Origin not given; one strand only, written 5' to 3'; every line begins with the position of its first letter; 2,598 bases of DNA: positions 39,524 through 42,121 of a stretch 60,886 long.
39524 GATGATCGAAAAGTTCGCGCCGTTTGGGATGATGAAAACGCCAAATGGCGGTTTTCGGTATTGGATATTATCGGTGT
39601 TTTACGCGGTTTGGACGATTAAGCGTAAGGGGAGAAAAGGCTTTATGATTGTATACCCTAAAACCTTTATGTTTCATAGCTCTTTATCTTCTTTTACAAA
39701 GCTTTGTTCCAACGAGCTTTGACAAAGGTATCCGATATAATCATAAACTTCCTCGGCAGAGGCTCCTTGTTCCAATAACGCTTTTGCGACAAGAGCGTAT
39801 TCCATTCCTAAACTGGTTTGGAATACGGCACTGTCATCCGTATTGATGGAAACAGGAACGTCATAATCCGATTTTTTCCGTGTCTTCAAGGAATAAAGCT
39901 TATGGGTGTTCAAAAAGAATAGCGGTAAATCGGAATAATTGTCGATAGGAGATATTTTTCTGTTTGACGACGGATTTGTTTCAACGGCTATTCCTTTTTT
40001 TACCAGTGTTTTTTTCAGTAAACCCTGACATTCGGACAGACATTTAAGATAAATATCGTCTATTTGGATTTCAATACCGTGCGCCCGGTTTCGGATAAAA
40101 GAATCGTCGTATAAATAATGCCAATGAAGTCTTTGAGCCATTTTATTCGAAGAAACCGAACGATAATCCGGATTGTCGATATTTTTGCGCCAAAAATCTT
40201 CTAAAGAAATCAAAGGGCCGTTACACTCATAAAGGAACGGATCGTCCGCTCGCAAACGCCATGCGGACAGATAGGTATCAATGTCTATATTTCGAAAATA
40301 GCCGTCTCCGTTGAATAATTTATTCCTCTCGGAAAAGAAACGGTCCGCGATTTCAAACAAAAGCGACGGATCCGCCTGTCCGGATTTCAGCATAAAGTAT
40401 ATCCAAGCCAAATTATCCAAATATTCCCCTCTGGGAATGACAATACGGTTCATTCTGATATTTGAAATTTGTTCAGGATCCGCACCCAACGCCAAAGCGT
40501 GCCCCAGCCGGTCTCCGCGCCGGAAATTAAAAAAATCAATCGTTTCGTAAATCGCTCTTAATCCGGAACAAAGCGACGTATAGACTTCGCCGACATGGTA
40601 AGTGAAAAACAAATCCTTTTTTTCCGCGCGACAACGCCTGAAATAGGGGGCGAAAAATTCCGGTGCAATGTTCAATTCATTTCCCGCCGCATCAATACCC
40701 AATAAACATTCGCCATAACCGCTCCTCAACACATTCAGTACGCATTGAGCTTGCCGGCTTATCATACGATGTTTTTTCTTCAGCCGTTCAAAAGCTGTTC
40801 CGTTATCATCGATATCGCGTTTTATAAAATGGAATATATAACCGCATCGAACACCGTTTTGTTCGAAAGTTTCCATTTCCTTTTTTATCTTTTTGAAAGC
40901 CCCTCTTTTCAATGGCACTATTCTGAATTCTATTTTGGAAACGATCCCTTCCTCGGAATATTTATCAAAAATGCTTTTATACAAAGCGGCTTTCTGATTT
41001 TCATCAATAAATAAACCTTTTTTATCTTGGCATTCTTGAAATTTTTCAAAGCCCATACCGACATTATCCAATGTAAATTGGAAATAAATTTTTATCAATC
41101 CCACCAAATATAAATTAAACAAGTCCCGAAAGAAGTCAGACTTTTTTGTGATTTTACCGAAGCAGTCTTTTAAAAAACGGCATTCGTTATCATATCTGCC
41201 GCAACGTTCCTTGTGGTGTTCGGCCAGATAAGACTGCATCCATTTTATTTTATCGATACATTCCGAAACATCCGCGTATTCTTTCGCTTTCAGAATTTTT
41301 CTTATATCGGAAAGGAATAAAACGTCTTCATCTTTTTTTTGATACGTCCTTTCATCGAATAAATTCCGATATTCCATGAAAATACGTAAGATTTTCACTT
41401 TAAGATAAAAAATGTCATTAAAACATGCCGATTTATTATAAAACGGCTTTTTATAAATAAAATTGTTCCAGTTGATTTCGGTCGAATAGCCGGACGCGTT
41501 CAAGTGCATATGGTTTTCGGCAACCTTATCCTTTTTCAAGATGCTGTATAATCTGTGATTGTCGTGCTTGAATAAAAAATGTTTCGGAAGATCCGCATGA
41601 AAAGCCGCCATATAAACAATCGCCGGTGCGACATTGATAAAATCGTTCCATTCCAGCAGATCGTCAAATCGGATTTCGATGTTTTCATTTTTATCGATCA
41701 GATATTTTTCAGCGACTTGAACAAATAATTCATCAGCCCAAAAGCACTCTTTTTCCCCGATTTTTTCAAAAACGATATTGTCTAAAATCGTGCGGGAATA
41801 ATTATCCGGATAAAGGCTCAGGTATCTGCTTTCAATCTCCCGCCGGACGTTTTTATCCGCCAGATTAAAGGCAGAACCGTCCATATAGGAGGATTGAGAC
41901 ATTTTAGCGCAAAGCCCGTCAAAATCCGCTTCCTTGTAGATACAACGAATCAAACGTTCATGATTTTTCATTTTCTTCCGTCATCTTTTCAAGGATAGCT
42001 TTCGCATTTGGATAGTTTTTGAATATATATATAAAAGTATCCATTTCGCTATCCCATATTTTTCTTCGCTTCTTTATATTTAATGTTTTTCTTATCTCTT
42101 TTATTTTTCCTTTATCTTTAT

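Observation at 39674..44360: P-loop ATPase plus divergent adenosine-deaminase operon, a RADAR-like or novel ATPase-deaminase anti-phage candidate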

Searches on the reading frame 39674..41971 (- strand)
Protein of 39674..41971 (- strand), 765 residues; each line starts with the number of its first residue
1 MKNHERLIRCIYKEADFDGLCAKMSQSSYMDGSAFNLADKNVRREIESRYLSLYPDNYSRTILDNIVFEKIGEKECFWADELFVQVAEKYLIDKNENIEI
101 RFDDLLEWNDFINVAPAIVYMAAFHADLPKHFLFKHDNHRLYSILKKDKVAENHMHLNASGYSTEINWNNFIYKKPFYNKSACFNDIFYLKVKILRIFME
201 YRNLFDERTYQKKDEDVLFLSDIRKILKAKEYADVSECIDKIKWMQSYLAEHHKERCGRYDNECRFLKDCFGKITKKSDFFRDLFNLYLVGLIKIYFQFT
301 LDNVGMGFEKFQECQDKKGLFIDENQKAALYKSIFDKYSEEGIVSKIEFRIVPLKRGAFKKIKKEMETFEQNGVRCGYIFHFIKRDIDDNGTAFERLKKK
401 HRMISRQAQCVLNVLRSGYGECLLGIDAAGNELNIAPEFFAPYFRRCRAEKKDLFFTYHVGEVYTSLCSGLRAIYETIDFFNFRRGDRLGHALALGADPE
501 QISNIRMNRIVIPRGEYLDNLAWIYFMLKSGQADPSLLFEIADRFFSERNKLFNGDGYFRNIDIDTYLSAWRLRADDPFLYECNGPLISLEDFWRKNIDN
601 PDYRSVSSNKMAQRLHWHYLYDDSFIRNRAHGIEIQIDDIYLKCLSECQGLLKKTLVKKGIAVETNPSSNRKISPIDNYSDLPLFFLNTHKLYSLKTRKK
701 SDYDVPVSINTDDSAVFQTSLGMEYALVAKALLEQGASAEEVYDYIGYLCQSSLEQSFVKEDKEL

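Call 4: search_protein_families(library=padloc, proteins=[window:39674-41971:-], max_evalue=0.01)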
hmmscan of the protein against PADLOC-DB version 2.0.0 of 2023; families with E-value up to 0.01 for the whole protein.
window:39674-41971:- (765 aa): 3 families
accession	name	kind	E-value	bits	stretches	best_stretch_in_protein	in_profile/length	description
PDLC02219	RdrB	-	1.4e-27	94.4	2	425-526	503-613/914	-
PDLC02218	RdrB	-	1.4e-27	94.2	2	424-527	475-588/855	-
PDLC01908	CARF5--CARF_ADA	-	1.2e-11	42.2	2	649-759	484-581/605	-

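Call 5: search_protein_families(library=pfam, proteins=[window:39674-41971:-], max_evalue=0.1)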
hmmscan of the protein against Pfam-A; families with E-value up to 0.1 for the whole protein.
window:39674-41971:- (765 aa): 1 family
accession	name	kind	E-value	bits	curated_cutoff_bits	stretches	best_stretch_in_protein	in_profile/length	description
PF00962.28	A_deaminase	-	4.8e-12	46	27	2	631-762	218-318/330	Adenosine deaminase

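Call 6: search_protein_families(library=ncbifam, proteins=[window:39674-41971:-], max_evalue=0.1)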
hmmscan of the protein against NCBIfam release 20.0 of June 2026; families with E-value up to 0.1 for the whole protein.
window:39674-41971:- (765 aa): 8 families
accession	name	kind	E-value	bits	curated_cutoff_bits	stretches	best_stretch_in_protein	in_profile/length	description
NF041744.1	RdrB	equivalog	6.4e-44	150.7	800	2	423-583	466-640/850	antiviral RADAR system adenosine deaminase RdrB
TIGR01430.1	aden_deam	equivalog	8.8e-13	48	216.55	2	652-763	224-315/323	adenosine deaminase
NF006854.0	PRK09358.3-1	equivalog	3.8e-08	32.8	530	1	655-737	238-306/344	adenosine deaminase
NF006848.0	PRK09358.1-3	equivalog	4.2e-07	29.6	426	1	653-732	225-291/325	adenosine deaminase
NF006846.0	PRK09358.1-1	equivalog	1.2e-06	27.8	459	2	654-741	233-304/333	adenosine deaminase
NF006847.0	PRK09358.1-2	equivalog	2.3e-05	23.4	412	1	631-731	232-319/364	adenosine deaminase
NF006856.0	PRK09358.3-3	equivalog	0.011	14.9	510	0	698-727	262-291/316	adenosine deaminase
NF006849.0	PRK09358.1-5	equivalog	0.087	11.9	494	0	652-730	238-303/350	adenosine deaminase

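Call 7: search_solved_structures(query=window:39674-41971:-, max_evalue=1, show_alignments=2)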
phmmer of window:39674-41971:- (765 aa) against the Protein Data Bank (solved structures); distinct sequences matched with E-value up to 1: 5.
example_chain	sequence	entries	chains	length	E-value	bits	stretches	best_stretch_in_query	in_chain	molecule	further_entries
8fnv_A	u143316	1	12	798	5.4e-27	97.9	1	359-726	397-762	Adenosine deaminase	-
8fnw_A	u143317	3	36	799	5.5e-27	97.9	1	359-726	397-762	Adenosine deaminase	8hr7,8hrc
8jn4_L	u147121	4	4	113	0.16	13.7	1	518-584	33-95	Human antibody DENV-290 light chain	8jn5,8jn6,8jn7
6iv5_A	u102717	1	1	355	0.77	11.4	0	706-742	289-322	Adenosine/AMP deaminase family protein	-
6ijm_A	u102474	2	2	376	0.9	11.2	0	706-742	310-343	Adenosine/AMP deaminase family protein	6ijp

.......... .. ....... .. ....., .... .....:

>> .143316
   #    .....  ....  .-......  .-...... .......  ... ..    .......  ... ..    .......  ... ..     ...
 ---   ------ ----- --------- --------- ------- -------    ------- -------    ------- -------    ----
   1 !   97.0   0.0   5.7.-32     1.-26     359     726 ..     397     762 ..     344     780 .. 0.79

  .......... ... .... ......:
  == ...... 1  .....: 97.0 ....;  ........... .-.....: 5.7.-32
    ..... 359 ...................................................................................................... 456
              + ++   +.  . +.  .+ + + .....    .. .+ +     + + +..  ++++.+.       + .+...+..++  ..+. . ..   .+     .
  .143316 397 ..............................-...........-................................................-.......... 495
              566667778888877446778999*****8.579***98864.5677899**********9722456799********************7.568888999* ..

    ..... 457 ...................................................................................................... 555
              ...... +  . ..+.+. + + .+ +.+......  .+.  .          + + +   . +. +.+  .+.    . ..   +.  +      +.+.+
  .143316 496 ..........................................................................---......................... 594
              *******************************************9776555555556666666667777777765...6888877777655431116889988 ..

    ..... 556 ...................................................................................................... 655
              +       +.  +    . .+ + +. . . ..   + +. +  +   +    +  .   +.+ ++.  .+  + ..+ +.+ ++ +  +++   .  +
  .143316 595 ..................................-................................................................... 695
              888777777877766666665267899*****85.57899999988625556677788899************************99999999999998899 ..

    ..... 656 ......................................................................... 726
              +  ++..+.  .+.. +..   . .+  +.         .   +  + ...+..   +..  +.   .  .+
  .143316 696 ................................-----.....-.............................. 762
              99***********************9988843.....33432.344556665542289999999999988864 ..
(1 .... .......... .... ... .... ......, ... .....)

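Call 11: find_homologous_proteins(query=window:39674-41971:-, max_evalue=0.001)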
Query window:39674-41971:- (765 aa): 476 proteins with E <= 0.001 among 6935 candidates; the best 120 are listed.
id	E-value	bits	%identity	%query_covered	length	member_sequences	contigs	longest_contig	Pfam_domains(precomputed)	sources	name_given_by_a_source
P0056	0.0e+0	1682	96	100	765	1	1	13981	PF00962.29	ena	-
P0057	0.0e+0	1618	92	100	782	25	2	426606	PF00962.29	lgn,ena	-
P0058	1.2e-280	952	58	100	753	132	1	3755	PF00962.29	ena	-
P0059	2.1e-273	928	58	100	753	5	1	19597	PF00962.29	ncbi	-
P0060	1.4e-238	813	51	99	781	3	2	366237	PF00962.29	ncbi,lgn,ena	-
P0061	6.6e-238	810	51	99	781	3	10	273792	PF00962.29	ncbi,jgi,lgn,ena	-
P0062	7.2e-238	810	51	99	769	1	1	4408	PF00962.29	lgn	-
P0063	1.9e-234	799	51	99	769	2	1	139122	PF00962.29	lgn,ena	-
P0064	4.6e-234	798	50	99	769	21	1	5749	PF00962.29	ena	-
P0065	1.3e-109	386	33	99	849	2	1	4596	PF00962.29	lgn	-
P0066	1.0e-104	370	34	99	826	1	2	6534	PF00962.29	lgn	-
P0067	1.3e-103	366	34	99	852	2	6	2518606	PF00962.29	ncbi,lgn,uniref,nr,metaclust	ncbi:Adenosine/AMP deaminase [Carnobacterium iners]|uniref:Adenosine/AMP deaminase n=1 Tax=Carnobact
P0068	1.5e-101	359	33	99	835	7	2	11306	PF00962.29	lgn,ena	-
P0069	1.5e-99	353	33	99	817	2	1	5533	PF00962.29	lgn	-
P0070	8.4e-98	347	32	99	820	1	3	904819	PF00962.29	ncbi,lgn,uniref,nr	ncbi:hypothetical protein [Exiguobacterium sp. s166]|uniref:hypothetical protein n=1 Tax=Exiguobacte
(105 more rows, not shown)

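Call 34: predict_structure(alignment_id=A2)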
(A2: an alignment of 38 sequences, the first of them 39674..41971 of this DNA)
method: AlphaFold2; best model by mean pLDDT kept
length: 765 residues; sequences in the alignment: 38
mean_pLDDT: 88.8   pTM: 0.90
mean pLDDT of the five models: 88.8, 88.3, 87.2, 87.2, 86.7
residues with pLDDT >= 90: 469; 70-90: 247; 50-70: 43; < 50: 6
segments of 3 or more residues with pLDDT < 50: 763-765
pLDDT, mean of each block of 10 residues (from residue 1): 93 95 93 93 93 89 89 90 95 88 94 93 85 89 96 91 89 72 71 94 71 70 92 86 88 68 91 92 97 91 78 82 84 89 93 87 86 85 85 90 93 91 93 90 95 95 92 97 95 92 89 95 97 93 94 78 94 93 59 85 90 93 92 94 95 96 94 84 89 75 88 91 96 94 97 94 46
secondary structure, 60 per line:
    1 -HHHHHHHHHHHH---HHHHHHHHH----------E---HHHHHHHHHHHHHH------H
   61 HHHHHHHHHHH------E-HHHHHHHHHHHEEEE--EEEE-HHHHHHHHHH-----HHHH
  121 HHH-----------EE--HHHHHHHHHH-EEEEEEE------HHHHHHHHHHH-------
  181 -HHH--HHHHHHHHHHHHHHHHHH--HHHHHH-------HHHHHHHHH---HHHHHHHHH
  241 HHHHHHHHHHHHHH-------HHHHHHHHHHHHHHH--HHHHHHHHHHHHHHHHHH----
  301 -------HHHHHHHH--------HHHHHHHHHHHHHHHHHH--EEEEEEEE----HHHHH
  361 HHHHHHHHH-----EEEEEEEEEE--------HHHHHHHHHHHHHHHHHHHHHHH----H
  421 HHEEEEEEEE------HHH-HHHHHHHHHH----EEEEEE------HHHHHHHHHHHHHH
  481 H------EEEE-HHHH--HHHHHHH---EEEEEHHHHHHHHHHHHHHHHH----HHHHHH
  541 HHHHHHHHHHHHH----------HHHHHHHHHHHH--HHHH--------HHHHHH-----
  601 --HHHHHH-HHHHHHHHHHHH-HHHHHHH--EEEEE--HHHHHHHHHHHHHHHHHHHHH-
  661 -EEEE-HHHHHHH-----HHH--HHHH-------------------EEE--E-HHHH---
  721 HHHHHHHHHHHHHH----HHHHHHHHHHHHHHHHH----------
elements in order (helices of 4 or more, strands of 3 or more residues): H2-13 H17-25 H40-53 H60-71 H80-90 E91-94 E97-100 H102-111 H117-123 H139-148 E150-156 H163-173 H187-204 H207-212 H220-228 H232-254 H262-276 H279-296 H308-315 H324-341 E344-351 H356-369 E375-384 H393-415 E423-430 H441-450 E455-460 H467-481 E488-491 H493-496 H499-505 E509-513 H514-530 H535-553 H564-575 H578-581 H590-595 H603-608 H610-621 H623-629 E632-636 H639-659 E662-665 H667-673 H684-687 E707-709 H714-717 H721-734 H739-755

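Call 38: fold_search(model_id=the predicted structure, library=pdb)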
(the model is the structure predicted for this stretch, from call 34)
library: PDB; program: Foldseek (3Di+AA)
matches with E <= 10: 717; with E <= 0.001: 24
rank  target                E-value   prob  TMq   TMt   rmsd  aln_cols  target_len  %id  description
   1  8fnv_A                5.8e-25  1.00  0.72  0.71   6.1       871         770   15  Structure of RdrB from Escherichia coli RADAR defense system (released 2023-02-01)
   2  8fnv_D                7.1e-25  1.00  0.72  0.72   6.1       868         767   16  Structure of RdrB from Escherichia coli RADAR defense system (released 2023-02-01)
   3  8hr7_C                1.4e-23  1.00  0.74  0.73   5.6       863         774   18  Structure of RdrA-RdrB complex (released 2023-02-01)
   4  8hr7_K                2.7e-23  1.00  0.73  0.72   6.0       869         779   17  Structure of RdrA-RdrB complex (released 2023-02-01)
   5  8hr7_E                5.7e-23  1.00  0.72  0.72   7.0       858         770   17  Structure of RdrA-RdrB complex (released 2023-02-01)
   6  8hr7_M                8.8e-23  1.00  0.72  0.70   6.7       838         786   18  Structure of RdrA-RdrB complex (released 2023-02-01)
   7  8hr7_B                9.2e-23  1.00  0.72  0.71   6.4       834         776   18  Structure of RdrA-RdrB complex (released 2023-02-01)
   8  8hr7_F                8.4e-22  1.00  0.75  0.74   5.5       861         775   16  Structure of RdrA-RdrB complex (released 2023-02-01)
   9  8qch_A                1.9e-06  1.00  0.30  0.62   8.9       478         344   13  Human Adenosine deaminase-like protein in complex with compound AT8001 (released 2024-07-31)
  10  8qch_H                2.8e-06  1.00  0.30  0.61   9.0       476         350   13  Human Adenosine deaminase-like protein in complex with compound AT8001 (released 2024-07-31)
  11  8qch_D                4.0e-06  1.00  0.30  0.62   9.0       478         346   13  Human Adenosine deaminase-like protein in complex with compound AT8001 (released 2024-07-31)
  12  8qch_G                4.9e-06  1.00  0.29  0.61   9.0       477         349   13  Human Adenosine deaminase-like protein in complex with compound AT8001 (released 2024-07-31)
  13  3ou8_B                1.6e-05  1.00  0.28  0.64   5.9       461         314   11  The crystal structure of adenosine deaminase from Pseudomonas aeruginosa (released 2010-10-13)
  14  6n9m                  3.8e-05  1.00  0.32  0.70   4.8       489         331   14  Crystal Structure of Adenosine Deaminase from Salmonella typhimurium with Pentostatin (Deoxycoformycin) (released 2019-02-06)
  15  3rys_A                4.0e-05  1.00  0.25  0.52   9.4       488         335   11  The crystal structure of adenine deaminase (AAur1117) from Arthrobacter aurescens (released 2011-05-25)
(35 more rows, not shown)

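Call 53: search_solved_structures(query=A2, max_evalue=0.001, show_alignments=1)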
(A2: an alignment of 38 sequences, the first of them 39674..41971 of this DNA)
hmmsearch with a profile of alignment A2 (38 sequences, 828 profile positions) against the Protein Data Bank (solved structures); distinct sequences matched with E-value up to 0.001: 12.
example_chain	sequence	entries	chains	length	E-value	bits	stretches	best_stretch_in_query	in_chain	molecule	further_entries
8fnw_A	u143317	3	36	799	2.8e-67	231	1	63-793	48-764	Adenosine deaminase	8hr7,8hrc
8fnv_A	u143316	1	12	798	2.8e-67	231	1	63-793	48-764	Adenosine deaminase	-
6n91_A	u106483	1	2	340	4.1e-08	35.3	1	719-794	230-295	Adenosine deaminase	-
6iv5_A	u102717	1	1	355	5.5e-07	31.6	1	761-801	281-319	Adenosine/AMP deaminase family protein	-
6ijm_A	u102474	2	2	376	6.7e-07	31.3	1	761-801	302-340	Adenosine/AMP deaminase family protein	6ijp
6n9m_A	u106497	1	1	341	1.2e-05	27.1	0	718-806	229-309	Adenosine deaminase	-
6j23_A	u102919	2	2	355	1.4e-05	26.9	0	760-801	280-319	Adenosine/AMP deaminase family protein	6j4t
6ijn_A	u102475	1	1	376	1.7e-05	26.6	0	761-801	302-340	Adenosine/AMP deaminase family protein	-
8qch_A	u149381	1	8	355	6.8e-05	24.6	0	773-801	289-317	Adenosine deaminase-like protein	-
3ewd_A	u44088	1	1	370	0.00045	21.9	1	719-792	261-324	Adenosine deaminase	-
2pgf_A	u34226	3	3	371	0.00046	21.9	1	719-792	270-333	adenosine deaminase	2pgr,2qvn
3ewc_A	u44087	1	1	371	0.00046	21.9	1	719-792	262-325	Adenosine deaminase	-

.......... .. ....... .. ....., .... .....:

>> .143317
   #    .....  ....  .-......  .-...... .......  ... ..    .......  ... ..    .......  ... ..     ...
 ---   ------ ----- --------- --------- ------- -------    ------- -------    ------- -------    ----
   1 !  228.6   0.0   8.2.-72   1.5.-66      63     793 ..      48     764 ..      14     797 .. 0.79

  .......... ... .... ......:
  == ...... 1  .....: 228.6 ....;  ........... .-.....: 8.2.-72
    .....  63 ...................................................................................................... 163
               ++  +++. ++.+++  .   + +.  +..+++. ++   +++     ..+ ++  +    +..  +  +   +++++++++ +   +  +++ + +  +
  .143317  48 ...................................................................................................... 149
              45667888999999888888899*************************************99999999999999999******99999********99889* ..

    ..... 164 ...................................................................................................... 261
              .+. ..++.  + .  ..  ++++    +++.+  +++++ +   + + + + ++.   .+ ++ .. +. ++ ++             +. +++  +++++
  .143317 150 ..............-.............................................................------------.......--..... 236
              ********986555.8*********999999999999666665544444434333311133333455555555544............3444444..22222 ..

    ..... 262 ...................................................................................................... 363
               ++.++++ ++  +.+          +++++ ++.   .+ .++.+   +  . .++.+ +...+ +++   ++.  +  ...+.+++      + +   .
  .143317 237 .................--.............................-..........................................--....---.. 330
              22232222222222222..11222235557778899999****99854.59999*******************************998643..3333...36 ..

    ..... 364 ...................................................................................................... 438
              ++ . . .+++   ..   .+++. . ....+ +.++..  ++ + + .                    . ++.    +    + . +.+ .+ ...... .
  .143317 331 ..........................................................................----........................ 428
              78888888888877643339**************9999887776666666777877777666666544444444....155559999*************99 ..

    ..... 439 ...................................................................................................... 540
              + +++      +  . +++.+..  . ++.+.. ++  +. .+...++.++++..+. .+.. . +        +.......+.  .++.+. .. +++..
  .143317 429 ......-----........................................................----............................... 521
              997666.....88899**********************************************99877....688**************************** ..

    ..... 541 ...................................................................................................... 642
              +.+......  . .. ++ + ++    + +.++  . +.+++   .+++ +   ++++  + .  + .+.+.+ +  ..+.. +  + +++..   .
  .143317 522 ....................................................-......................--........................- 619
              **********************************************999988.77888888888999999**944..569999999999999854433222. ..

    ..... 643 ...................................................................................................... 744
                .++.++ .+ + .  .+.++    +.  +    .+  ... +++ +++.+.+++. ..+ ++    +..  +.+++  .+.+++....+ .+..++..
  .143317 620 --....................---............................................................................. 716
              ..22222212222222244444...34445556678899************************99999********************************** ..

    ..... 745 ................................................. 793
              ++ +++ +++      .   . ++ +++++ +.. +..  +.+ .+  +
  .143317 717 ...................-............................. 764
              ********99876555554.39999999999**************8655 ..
